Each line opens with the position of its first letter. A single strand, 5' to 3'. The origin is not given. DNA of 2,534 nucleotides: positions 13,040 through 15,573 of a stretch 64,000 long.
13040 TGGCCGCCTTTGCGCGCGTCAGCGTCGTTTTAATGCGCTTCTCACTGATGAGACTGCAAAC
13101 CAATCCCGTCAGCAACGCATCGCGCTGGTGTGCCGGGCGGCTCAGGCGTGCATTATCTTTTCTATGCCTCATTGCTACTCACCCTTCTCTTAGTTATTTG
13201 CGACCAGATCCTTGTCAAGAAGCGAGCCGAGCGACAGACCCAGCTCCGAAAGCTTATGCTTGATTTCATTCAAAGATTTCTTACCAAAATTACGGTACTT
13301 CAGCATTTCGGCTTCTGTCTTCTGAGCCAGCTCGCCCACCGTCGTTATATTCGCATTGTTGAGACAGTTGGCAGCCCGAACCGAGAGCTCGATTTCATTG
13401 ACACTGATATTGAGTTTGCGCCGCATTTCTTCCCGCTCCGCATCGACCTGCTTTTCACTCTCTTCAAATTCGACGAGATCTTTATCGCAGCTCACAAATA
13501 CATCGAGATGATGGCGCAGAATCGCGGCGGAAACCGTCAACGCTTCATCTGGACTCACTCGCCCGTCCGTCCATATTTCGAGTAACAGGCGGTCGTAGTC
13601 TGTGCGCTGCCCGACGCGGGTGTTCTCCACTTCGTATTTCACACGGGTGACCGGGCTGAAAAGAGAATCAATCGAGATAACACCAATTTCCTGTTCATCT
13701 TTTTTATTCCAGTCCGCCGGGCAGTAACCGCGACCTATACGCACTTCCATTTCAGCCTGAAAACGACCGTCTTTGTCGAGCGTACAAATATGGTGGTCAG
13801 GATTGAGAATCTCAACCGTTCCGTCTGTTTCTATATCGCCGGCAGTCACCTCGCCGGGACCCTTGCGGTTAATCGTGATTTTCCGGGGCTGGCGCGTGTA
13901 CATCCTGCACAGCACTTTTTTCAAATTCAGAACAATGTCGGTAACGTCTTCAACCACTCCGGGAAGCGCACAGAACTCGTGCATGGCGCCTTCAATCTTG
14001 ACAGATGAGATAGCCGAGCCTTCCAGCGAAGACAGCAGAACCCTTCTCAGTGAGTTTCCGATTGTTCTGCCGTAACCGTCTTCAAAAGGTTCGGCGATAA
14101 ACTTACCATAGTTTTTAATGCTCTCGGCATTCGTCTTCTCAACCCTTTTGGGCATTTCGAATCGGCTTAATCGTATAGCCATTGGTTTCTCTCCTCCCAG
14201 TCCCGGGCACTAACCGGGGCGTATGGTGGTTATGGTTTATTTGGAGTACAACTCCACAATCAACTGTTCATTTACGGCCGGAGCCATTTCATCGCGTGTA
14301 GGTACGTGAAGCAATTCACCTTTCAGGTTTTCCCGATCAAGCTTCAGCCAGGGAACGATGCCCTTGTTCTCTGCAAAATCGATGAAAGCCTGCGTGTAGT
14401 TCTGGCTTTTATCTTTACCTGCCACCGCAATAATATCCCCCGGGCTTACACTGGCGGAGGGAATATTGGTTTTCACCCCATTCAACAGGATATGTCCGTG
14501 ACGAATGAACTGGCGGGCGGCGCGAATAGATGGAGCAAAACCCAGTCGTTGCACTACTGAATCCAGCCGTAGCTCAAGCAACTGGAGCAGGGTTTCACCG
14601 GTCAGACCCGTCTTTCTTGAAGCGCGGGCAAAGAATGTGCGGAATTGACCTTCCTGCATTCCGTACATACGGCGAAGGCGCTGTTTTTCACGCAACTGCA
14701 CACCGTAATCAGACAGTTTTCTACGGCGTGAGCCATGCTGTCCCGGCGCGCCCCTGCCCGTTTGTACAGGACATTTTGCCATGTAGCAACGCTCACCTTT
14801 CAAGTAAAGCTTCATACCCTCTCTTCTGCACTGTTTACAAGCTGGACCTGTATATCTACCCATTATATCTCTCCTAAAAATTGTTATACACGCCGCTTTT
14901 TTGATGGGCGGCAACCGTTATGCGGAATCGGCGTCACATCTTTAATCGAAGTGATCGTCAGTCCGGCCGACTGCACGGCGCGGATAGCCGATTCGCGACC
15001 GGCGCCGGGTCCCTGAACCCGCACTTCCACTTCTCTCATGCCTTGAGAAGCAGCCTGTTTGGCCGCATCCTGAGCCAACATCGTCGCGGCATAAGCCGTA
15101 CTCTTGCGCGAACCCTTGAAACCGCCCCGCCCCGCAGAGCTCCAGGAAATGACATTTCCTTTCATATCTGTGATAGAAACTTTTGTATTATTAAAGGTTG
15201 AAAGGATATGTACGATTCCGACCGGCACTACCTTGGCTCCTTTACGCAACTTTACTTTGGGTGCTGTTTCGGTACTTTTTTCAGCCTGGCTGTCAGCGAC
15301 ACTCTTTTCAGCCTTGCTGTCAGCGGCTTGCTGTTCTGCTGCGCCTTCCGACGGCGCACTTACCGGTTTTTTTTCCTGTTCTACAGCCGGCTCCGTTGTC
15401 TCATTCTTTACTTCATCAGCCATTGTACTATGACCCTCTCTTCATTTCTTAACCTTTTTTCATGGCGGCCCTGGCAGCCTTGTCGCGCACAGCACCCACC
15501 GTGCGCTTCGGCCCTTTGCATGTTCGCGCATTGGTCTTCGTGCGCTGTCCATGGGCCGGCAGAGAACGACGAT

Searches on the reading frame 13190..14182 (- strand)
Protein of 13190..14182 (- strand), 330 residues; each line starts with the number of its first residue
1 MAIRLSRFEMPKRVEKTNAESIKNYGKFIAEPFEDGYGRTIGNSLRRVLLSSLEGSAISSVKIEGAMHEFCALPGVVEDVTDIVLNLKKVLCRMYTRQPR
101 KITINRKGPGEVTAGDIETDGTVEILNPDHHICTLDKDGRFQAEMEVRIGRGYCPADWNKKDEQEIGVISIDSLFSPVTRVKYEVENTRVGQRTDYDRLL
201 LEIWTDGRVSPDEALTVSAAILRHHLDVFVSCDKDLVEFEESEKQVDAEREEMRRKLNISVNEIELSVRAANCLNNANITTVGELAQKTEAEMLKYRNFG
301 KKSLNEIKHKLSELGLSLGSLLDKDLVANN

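Call 56: search_protein_families(library=pfam, proteins=[window:13190-14182:-], max_evalue=0.00001)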
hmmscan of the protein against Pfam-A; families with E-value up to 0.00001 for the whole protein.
window:13190-14182:- (330 aa): 3 families
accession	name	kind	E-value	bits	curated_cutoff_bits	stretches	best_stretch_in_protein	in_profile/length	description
PF01000.31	RNA_pol_A_bac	-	5.8e-33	114.1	33.9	1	61-176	1-119/119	RNA polymerase Rpb3/RpoA insert domain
PF03118.21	RNA_pol_A_CTD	-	1e-26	92.9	23.8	1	249-313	3-67/67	Bacterial RNA polymerase, alpha chain C terminal domain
PF01193.29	RNA_pol_L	-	5e-22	77.8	24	1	31-226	1-74/74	RNA polymerase Rpb3/Rpb11 dimerisation domain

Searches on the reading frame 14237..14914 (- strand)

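Call 56: search_protein_families(library=pfam, proteins=[window:14237-14914:-], max_evalue=0.00001)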
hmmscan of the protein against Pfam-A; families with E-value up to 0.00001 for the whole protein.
window:14237-14914:- (225 aa): 2 families
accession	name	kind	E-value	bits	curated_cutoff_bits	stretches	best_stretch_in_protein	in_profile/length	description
PF00163.24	Ribosomal_S4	-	8.2e-31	107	23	1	20-114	1-95/95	Ribosomal protein S4/S9 N-terminal domain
PF01479.30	S4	-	1.6e-16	60.2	22.8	1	115-162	1-48/48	S4 domain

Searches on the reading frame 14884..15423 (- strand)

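Call 56: search_protein_families(library=pfam, proteins=[window:14884-15423:-], max_evalue=0.00001)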
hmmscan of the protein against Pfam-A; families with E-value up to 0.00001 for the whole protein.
window:14884-15423:- (179 aa): 1 family
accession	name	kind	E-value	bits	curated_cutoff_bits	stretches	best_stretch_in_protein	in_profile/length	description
PF00411.24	Ribosomal_S11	-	6.3e-45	152.5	25.1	1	69-178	1-110/110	Ribosomal protein S11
